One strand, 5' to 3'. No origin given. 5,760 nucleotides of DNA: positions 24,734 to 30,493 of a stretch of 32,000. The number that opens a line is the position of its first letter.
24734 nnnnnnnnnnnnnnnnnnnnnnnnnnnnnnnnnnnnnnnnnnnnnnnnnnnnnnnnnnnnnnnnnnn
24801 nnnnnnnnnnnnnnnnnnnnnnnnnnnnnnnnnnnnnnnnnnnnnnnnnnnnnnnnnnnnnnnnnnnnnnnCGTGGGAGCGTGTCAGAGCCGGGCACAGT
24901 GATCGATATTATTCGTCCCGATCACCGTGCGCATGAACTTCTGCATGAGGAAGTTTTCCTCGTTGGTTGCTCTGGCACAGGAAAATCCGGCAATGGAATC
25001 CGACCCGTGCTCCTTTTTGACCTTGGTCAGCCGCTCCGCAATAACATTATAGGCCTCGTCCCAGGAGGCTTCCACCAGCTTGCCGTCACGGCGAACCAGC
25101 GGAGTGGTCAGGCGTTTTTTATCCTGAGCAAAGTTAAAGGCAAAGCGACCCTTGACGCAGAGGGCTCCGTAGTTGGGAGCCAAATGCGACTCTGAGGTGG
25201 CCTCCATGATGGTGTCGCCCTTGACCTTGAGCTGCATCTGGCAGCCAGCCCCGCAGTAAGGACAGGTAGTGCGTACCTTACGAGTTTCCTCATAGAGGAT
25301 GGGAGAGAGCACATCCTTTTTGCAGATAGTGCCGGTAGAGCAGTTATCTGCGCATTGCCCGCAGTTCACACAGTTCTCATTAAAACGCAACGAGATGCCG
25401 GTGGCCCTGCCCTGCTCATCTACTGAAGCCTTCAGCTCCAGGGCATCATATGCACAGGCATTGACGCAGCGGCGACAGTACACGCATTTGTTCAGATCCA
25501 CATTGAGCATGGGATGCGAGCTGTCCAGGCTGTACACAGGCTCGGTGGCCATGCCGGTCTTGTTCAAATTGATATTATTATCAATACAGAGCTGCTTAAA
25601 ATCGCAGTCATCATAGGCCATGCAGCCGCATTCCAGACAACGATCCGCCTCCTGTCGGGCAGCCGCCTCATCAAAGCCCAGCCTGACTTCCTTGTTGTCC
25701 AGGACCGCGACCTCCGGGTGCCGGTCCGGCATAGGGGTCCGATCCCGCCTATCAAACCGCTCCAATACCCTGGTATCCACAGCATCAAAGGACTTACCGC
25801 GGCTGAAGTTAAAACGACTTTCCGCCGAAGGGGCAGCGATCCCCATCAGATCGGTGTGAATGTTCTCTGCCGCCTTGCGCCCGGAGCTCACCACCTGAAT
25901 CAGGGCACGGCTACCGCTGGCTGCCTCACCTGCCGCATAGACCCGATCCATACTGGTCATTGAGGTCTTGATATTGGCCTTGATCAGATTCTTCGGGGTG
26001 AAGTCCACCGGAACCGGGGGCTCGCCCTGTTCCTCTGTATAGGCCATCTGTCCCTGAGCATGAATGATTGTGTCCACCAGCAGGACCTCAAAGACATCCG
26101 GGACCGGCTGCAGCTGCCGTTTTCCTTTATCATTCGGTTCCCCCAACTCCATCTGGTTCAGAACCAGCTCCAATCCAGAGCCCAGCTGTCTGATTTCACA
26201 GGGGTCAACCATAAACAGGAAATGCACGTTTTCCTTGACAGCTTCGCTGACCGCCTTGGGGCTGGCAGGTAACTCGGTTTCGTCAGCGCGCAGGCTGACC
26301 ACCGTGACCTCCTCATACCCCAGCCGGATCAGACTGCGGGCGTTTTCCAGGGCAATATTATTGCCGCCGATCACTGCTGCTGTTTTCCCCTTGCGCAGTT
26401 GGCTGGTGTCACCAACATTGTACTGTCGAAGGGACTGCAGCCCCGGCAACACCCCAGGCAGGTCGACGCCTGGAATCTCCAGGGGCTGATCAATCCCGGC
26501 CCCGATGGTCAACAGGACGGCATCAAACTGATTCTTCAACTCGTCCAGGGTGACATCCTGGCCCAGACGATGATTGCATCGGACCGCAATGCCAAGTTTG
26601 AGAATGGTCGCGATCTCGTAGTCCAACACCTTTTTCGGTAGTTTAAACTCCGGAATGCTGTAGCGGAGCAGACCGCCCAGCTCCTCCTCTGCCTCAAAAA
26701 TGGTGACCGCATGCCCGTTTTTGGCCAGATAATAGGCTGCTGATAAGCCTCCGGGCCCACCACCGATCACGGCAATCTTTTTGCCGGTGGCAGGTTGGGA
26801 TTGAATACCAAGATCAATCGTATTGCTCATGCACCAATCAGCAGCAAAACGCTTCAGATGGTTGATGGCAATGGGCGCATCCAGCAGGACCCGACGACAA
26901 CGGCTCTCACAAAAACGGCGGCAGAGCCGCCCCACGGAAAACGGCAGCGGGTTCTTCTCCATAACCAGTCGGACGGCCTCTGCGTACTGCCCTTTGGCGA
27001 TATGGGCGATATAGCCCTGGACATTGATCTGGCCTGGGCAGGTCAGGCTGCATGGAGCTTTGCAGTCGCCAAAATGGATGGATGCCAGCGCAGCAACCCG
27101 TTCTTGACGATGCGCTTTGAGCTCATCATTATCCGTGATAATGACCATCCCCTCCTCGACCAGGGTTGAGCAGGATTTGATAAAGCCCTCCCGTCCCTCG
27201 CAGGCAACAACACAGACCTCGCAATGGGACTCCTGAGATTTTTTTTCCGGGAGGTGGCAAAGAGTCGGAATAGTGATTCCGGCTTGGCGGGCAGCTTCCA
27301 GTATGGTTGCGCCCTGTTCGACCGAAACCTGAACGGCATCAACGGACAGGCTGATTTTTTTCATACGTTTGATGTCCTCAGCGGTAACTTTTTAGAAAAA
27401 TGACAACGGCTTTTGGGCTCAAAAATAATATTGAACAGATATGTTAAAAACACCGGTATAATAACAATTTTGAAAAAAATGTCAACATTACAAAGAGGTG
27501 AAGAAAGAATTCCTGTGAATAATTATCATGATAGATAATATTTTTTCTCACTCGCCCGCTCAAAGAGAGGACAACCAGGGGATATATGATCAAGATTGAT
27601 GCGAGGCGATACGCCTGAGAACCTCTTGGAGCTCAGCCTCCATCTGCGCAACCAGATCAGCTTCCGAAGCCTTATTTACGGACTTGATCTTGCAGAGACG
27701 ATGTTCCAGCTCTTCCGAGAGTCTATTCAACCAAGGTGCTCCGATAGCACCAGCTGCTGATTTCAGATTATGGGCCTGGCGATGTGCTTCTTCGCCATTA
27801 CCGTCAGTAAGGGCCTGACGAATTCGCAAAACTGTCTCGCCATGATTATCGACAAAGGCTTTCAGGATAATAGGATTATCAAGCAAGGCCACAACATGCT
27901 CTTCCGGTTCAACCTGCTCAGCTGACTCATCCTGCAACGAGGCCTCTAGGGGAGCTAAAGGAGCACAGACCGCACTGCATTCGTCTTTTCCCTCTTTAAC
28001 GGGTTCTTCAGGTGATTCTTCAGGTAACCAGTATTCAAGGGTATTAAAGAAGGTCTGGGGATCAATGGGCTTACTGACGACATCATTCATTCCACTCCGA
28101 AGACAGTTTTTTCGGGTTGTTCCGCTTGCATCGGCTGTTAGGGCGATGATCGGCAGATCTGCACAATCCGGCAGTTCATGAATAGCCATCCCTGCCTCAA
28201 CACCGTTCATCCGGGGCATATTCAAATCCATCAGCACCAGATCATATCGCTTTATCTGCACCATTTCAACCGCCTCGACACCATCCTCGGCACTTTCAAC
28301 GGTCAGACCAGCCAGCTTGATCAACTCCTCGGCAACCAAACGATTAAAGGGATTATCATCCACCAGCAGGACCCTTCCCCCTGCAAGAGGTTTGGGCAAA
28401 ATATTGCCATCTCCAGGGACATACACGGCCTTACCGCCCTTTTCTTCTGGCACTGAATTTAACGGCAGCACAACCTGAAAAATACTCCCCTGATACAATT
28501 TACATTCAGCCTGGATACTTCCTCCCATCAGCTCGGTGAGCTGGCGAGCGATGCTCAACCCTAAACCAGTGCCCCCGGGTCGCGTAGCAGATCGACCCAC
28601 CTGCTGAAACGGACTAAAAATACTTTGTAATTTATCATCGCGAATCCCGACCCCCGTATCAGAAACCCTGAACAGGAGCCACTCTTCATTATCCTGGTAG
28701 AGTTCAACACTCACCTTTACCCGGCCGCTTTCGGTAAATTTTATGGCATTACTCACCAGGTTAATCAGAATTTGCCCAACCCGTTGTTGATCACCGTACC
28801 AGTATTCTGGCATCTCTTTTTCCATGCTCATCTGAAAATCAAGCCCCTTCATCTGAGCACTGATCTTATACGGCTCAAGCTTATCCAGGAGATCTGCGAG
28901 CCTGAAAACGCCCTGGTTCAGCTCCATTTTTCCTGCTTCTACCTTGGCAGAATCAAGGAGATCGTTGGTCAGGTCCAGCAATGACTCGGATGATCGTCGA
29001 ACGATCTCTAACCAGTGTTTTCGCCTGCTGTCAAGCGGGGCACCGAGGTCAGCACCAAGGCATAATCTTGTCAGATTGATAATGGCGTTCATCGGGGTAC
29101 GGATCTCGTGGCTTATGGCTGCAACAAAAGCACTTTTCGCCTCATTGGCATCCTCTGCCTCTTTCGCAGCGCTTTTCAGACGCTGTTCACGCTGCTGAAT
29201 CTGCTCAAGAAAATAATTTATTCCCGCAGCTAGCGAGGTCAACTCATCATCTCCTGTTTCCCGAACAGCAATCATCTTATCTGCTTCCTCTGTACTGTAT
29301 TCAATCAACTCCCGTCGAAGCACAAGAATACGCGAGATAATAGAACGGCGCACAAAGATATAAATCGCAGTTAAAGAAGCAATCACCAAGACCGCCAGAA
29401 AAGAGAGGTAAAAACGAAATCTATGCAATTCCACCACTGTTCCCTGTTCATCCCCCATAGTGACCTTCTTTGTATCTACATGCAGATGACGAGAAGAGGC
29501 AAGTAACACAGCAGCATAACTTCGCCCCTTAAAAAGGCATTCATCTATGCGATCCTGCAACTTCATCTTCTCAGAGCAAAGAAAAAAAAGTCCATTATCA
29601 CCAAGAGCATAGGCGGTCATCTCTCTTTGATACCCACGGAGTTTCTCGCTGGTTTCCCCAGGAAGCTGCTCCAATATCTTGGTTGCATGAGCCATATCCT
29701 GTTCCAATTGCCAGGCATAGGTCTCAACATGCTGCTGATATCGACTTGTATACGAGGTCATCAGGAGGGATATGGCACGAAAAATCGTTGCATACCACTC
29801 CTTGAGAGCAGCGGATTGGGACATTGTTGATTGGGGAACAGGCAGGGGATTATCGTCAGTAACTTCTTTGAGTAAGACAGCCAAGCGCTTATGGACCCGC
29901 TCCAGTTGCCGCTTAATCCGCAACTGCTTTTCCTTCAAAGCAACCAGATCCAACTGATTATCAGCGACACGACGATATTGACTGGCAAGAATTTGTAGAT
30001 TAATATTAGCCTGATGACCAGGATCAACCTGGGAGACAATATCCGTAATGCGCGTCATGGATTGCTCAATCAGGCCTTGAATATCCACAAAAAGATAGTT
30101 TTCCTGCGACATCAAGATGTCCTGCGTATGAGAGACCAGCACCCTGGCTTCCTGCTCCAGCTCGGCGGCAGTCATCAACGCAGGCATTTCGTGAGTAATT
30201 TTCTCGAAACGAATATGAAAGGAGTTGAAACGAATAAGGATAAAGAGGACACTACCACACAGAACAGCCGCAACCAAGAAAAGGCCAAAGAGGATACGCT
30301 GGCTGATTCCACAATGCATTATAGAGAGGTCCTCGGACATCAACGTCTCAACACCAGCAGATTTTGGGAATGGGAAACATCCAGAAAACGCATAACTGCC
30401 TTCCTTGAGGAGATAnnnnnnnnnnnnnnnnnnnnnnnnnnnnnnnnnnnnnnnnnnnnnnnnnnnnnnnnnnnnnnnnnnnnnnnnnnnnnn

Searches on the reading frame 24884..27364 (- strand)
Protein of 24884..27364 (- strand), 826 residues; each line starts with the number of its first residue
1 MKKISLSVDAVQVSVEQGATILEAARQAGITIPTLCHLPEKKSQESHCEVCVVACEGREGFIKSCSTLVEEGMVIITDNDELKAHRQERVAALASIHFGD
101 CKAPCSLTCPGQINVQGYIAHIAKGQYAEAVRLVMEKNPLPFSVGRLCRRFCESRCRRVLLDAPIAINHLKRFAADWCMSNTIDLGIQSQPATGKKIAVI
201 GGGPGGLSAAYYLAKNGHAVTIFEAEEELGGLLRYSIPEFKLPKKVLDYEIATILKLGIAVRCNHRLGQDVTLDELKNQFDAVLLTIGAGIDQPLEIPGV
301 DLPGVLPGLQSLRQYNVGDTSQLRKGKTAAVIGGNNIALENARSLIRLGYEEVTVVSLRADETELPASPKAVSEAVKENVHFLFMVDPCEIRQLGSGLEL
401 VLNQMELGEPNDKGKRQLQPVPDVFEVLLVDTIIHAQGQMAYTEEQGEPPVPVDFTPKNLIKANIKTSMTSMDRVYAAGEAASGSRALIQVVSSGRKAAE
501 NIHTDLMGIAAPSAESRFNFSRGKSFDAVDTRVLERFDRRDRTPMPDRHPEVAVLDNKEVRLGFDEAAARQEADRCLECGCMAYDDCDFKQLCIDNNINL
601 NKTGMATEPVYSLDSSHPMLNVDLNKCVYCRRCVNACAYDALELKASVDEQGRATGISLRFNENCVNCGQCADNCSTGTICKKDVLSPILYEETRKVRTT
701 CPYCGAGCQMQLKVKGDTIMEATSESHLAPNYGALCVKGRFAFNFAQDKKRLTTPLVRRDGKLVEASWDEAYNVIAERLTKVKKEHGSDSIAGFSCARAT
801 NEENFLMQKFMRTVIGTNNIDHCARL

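Call 80: search_protein_families(library=pfam, proteins=[window:24884-27364:-], max_evalue=0.001)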
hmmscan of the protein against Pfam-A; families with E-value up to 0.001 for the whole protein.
window:24884-27364:- (826 aa): 19 families
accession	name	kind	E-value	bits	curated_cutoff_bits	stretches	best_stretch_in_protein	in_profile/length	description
PF07992.20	Pyr_redox_2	-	1.7e-23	83.9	26.1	1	196-490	2-285/291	Pyridine nucleotide-disulphide oxidoreductase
PF14691.11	Fer4_20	-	9.2e-20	71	25.8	1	100-181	26-111/113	Dihydroprymidine dehydrogenase domain II, 4Fe-4S cluster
PF00384.28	Molybdopterin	-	2.9e-18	66.5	24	1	751-826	1-81/353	Molybdopterin oxidoreductase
PF13510.11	Fer2_4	-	5.4e-16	58.9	22.8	1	2-79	2-81/82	2Fe-2S iron-sulfur cluster binding domain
PF04879.21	Molybdop_Fe4S4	-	1.6e-13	50.9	22.7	1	695-746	2-53/55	Molybdopterin oxidoreductase Fe4S4 domain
PF13450.12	NAD_binding_8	-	9e-11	42.3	21.9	1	199-254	1-52/68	NAD(P)-binding Rossmann-like domain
PF00070.33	Pyr_redox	-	9.4e-10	39.3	22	0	196-230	1-35/82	Pyridine nucleotide-disulphide oxidoreductase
PF12838.12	Fer4_7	-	2.3e-08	34.8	27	1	626-678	1-51/52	4Fe-4S dicluster domain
PF01593.30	Amino_oxidase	-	7.4e-08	32.5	19.8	1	205-234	2-31/443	Flavin containing amine oxidoreductase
PF01266.30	DAO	-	1.8e-07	31.5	27.9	1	196-230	1-35/353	FAD dependent oxidoreductase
PF13241.12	NAD_binding_7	-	8.6e-07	29.9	22.1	0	325-383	6-65/104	Putative NAD(P)-binding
PF13738.12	Pyr_redox_3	-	1.9e-06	27.8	30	0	193-228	163-198/305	Pyridine nucleotide-disulphide oxidoreductase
PF12831.13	FAD_oxidored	-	2.3e-06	27.6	27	1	197-233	2-38/416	FAD dependent oxidoreductase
PF00890.30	FAD_binding_2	-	8.3e-06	25.7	20.4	1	197-236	2-41/414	FAD binding domain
PF01946.23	Thi4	-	3.6e-05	23.6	26.2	1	196-231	19-55/235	Thi4 family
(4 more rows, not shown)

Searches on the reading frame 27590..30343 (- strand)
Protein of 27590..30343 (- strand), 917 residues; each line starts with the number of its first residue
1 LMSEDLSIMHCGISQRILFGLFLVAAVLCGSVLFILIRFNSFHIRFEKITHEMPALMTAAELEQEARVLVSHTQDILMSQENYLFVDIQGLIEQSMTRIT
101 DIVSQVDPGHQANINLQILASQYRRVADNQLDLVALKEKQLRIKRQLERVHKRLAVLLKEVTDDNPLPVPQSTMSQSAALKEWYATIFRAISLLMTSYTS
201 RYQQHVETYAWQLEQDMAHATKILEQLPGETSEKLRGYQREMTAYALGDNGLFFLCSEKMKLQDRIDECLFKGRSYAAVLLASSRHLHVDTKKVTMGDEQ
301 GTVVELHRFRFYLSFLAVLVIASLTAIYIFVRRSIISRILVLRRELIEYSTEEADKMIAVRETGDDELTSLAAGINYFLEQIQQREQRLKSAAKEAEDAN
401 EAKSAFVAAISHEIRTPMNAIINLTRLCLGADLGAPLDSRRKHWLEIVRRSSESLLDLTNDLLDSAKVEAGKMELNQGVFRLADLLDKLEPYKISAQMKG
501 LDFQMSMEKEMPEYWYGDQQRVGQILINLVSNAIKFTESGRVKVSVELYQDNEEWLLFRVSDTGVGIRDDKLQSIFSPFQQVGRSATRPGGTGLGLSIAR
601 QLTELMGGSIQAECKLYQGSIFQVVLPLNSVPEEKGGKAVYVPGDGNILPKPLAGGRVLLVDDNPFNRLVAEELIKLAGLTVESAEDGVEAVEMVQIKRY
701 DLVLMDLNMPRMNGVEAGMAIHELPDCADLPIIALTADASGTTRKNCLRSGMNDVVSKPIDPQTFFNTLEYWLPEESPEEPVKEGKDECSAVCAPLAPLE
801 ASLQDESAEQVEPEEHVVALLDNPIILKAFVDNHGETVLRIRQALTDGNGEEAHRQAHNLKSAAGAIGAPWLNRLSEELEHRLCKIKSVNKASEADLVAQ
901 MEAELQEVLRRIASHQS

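Call 80: search_protein_families(library=pfam, proteins=[window:27590-30343:-], max_evalue=0.001)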
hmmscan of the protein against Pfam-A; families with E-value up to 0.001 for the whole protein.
window:27590-30343:- (917 aa): 4 families
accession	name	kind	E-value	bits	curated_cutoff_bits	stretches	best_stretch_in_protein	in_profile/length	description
PF02518.31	HATPase_c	-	5.8e-29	101.2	26.4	1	517-629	1-110/111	Histidine kinase-, DNA gyrase B-, and HSP90-like ATPase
PF00072.30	Response_reg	-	2.5e-27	95.7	30.2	1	658-768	1-109/111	Response regulator receiver domain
PF00512.31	HisKA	-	6e-16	58.7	26.9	1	402-471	1-66/66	His Kinase A (phospho-acceptor) domain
PF01627.28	Hpt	-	7.4e-12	45.8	24.6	1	826-909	2-82/84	Hpt domain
